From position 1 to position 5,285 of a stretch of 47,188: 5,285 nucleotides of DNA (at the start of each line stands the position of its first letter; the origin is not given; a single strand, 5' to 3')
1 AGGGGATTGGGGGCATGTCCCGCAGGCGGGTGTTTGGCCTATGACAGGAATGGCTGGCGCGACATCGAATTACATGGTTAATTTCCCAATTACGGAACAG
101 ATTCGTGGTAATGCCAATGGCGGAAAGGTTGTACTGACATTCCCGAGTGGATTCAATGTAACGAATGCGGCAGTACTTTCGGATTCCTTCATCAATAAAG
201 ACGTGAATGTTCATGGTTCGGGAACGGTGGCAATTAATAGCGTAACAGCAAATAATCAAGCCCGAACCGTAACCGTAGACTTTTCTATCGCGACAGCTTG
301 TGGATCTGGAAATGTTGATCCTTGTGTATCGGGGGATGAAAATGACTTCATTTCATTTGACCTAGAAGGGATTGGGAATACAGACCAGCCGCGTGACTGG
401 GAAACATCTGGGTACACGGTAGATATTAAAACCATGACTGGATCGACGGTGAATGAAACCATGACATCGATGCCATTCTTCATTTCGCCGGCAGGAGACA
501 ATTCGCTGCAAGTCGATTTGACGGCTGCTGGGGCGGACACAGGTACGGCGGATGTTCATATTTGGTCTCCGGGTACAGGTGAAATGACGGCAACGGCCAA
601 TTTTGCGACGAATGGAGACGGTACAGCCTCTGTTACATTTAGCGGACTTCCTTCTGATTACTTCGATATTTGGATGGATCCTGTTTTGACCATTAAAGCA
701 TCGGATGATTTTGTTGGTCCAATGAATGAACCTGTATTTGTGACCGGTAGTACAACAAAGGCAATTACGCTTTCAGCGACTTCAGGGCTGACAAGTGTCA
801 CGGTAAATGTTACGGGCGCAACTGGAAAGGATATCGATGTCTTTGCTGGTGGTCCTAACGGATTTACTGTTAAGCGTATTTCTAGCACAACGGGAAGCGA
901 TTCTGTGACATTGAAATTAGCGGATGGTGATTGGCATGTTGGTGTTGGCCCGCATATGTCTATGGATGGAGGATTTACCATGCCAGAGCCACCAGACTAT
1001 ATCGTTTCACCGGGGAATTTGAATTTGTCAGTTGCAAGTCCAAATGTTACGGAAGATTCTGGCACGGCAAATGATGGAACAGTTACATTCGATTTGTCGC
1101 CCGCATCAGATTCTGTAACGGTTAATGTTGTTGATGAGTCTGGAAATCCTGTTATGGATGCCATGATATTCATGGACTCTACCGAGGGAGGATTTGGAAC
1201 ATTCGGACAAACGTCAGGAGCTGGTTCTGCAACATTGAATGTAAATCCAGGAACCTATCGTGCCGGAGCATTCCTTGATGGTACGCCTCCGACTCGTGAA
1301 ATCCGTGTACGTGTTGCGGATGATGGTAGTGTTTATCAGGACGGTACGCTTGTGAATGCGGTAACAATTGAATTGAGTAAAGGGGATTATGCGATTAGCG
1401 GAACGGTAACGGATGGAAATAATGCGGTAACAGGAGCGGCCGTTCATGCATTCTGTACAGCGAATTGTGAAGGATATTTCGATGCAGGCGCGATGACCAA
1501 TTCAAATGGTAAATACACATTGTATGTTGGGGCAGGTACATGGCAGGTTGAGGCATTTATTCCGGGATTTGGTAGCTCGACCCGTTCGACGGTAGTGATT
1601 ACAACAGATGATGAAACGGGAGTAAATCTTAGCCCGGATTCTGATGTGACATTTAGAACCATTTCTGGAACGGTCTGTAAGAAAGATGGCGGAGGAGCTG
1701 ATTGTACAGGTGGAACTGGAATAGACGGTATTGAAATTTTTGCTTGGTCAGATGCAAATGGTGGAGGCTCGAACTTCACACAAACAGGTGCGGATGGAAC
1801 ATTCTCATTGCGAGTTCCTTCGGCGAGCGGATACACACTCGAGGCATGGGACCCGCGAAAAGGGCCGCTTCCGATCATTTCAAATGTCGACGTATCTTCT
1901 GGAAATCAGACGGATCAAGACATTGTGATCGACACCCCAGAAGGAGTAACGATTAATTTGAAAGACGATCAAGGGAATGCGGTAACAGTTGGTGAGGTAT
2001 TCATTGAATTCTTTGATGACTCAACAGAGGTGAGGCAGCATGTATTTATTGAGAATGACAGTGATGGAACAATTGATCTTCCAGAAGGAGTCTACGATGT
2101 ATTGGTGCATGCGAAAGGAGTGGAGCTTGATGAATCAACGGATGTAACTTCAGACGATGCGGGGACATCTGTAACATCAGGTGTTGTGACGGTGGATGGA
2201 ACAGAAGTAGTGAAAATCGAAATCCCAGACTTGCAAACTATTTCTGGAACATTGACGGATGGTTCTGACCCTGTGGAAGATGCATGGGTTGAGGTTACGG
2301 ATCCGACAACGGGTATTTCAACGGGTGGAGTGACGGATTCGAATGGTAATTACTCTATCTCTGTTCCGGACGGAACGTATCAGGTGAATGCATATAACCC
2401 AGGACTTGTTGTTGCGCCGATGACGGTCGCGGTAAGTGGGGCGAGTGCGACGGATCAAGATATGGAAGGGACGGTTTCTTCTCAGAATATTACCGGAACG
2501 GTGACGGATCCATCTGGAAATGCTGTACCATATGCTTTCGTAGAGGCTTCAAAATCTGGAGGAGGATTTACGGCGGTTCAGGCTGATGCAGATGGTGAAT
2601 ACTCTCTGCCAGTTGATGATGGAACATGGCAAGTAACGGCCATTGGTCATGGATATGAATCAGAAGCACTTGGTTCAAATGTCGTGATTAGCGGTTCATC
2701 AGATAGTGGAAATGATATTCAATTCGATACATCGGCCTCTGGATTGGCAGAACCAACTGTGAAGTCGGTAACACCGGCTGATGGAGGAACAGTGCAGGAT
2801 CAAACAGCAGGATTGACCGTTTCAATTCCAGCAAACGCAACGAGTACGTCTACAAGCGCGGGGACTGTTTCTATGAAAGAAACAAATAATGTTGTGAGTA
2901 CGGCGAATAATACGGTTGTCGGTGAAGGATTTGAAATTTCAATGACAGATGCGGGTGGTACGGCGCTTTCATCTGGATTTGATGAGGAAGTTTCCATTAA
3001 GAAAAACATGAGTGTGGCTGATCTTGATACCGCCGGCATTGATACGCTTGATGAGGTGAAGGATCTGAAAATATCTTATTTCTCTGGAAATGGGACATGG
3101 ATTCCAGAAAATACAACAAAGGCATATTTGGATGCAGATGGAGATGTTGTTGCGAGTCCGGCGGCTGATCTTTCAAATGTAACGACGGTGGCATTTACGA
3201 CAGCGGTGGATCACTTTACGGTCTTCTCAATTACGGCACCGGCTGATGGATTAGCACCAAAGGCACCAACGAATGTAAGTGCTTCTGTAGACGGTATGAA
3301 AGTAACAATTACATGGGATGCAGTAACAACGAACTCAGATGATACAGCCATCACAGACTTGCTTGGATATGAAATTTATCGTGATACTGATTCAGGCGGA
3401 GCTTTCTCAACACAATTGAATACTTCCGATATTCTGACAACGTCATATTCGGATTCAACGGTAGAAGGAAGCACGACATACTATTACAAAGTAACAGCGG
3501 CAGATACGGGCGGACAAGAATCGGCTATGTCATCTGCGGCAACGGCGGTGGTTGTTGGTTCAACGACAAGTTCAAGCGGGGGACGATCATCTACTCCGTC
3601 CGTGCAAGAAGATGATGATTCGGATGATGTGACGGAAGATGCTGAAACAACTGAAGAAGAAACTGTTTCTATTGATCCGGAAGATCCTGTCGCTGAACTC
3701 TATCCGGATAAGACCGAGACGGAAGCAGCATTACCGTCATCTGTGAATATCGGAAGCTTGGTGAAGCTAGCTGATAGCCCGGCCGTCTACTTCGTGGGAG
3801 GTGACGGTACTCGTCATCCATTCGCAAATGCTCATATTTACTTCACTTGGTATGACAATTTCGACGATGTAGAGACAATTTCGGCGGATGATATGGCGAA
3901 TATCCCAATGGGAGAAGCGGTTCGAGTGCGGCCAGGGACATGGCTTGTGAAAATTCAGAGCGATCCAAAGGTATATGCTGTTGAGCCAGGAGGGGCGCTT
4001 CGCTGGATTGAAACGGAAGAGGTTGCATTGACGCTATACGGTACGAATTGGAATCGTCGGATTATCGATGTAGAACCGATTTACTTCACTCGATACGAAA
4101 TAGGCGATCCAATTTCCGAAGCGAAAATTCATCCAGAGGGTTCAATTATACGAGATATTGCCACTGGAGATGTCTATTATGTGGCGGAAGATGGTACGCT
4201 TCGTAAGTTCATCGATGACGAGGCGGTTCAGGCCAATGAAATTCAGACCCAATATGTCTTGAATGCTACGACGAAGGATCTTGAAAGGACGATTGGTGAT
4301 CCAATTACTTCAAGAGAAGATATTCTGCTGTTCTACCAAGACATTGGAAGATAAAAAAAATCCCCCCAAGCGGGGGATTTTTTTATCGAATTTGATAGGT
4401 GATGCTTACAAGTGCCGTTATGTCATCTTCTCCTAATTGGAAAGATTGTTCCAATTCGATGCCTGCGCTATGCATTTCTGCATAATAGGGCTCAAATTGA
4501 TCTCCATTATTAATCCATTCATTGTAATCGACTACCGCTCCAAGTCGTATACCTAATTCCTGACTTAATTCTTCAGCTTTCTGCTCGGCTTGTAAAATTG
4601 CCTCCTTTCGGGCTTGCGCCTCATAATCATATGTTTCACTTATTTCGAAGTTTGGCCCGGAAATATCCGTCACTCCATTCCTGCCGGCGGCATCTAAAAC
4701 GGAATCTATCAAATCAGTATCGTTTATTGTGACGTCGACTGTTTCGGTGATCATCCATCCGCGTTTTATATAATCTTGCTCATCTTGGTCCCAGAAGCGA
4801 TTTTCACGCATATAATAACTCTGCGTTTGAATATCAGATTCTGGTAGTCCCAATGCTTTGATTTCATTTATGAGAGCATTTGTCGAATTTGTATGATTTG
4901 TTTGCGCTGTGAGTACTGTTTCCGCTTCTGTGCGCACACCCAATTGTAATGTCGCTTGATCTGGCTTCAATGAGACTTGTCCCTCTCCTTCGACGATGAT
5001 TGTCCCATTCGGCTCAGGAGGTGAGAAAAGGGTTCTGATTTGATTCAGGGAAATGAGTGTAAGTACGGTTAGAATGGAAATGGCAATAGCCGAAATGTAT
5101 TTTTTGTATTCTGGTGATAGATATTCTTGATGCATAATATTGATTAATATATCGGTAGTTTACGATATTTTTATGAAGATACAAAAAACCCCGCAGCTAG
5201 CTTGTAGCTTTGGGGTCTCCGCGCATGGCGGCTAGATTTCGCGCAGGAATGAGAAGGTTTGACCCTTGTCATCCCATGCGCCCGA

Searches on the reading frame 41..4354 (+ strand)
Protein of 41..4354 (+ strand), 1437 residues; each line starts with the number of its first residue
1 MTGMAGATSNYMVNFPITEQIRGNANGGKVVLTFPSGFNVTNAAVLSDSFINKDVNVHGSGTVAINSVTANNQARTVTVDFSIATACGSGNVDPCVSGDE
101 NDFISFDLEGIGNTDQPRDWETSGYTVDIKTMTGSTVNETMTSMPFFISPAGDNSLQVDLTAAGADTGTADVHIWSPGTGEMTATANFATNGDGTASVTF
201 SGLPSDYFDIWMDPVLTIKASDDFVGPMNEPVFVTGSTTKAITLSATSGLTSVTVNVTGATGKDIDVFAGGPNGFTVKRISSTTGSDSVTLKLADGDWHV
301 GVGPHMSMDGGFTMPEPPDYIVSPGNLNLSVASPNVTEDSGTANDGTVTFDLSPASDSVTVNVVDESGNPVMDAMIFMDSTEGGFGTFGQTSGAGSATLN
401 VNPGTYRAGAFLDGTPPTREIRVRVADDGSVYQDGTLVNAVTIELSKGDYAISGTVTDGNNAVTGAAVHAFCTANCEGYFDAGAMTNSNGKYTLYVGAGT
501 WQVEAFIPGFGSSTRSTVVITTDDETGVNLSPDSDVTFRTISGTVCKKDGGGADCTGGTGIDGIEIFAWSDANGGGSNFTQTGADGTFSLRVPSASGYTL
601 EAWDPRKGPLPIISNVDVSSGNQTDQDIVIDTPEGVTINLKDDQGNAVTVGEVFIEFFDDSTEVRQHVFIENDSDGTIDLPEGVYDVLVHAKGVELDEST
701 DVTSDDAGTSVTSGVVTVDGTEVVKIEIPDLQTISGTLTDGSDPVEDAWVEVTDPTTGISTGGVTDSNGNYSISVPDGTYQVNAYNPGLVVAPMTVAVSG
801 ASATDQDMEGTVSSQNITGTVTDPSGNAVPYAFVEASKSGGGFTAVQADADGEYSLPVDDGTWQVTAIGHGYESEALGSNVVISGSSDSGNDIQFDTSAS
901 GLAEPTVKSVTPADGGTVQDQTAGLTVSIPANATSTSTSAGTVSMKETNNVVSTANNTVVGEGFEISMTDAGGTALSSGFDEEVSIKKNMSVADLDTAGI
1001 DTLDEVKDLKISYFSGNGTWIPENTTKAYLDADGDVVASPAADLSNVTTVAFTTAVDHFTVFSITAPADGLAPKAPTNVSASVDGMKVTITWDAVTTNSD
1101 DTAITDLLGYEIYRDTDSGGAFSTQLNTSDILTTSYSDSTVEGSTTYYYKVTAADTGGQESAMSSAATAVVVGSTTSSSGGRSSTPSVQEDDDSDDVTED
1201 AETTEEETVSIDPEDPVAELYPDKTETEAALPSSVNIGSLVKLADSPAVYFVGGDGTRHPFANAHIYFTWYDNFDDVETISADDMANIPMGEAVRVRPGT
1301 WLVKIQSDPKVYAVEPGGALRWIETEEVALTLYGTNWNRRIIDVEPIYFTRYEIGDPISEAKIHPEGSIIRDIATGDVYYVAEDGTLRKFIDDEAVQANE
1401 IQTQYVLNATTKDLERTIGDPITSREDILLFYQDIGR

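Call 30: search_protein_families(library=pfam, proteins=[window:41-4354:+], max_evalue=0.00001)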
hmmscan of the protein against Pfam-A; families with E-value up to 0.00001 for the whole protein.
window:41-4354:+ (1437 aa): 3 families
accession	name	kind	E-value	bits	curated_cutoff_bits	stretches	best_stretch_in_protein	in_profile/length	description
PF13620.12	CarboxypepD_reg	-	3.8e-35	120.5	32.3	3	817-884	2-70/82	Carboxypeptidase regulatory-like domain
PF07210.18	DUF1416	-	1.3e-15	57.5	23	0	814-871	19-76/97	Protein of unknown function (DUF1416)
PF13715.12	CarbopepD_reg_2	-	7.8e-13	48.7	32.2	0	734-803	1-69/88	CarboxypepD_reg-like domain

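Call 72: find_encoding_contigs(protein=window:41-4354:+, flank=10000, max_places=2)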
Protein window:41-4354:+ (1437 aa): no gene with exactly this product is on record in the collection.

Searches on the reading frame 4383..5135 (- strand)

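Call 30: search_protein_families(library=pfam, proteins=[window:4383-5135:-], max_evalue=0.00001)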
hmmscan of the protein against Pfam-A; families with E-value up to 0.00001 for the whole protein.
window:4383-5135:- (250 aa): 1 family
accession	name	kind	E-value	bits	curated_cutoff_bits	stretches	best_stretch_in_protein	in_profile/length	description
PF04402.19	SIMPL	-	6e-41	141.4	25.2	1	46-247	1-205/205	Protein of unknown function (DUF541)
